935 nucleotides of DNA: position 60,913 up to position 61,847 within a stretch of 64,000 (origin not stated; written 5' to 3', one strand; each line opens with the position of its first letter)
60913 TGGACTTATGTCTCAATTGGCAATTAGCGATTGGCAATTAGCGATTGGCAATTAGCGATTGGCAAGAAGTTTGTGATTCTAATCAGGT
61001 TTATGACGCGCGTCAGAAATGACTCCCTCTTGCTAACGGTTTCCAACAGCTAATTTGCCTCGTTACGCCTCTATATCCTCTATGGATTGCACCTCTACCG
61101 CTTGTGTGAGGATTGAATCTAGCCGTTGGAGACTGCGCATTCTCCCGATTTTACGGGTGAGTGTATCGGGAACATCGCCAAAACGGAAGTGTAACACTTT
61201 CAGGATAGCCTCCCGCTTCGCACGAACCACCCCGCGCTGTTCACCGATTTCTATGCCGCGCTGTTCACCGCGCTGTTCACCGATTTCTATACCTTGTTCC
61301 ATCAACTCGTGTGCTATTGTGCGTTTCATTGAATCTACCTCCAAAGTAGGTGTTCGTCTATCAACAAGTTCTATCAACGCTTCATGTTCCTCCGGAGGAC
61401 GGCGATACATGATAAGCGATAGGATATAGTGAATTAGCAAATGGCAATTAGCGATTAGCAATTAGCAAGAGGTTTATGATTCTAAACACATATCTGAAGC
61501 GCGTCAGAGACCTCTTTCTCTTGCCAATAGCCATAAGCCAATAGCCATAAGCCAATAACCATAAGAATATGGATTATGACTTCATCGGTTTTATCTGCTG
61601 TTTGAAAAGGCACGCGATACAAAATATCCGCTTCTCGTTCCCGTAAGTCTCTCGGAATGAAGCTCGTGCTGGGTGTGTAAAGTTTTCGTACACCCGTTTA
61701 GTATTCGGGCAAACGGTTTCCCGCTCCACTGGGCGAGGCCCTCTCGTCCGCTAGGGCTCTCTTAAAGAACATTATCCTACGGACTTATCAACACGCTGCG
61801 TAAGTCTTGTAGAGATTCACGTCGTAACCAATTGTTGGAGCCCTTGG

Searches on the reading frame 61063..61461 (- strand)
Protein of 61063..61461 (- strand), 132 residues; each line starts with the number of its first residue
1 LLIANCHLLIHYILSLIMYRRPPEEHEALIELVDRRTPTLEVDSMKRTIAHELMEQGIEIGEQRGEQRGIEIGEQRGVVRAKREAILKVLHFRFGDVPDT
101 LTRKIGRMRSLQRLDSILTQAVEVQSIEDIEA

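Call 18: search_protein_families(library=ncbifam, proteins=[window:61063-61461:-], max_evalue=0.01)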
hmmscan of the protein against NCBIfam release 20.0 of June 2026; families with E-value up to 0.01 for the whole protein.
window:61063-61461:- (132 aa): 1 family
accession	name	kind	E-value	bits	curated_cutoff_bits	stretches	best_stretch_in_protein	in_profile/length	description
NF004266.1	PRK05687.1-1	equivalog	0.0018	17.8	260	1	33-118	37-118/230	flagellar assembly protein FliH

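Call 19: search_protein_families(library=pfam, proteins=[window:61063-61461:-], max_evalue=0.1)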
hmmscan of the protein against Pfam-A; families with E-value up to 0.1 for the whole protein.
window:61063-61461:- (132 aa): 1 family
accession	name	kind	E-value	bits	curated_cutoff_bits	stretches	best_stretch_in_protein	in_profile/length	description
PF14261.11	DUF4351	-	0.002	18.6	25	1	76-131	2-56/59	Domain of unknown function (DUF4351)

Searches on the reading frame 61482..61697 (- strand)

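Call 18: search_protein_families(library=ncbifam, proteins=[window:61482-61697:-], max_evalue=0.01)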
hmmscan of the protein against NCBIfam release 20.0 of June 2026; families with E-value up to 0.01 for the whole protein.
window:61482-61697:- (71 aa): 0 families

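Call 19: search_protein_families(library=pfam, proteins=[window:61482-61697:-], max_evalue=0.1)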
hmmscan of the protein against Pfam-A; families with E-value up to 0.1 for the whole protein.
window:61482-61697:- (71 aa): 1 family
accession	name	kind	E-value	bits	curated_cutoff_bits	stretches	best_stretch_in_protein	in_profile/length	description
PF04754.18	Transposase_31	-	0.0041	17.2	21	1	5-35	37-67/203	Putative transposase, YhgA-like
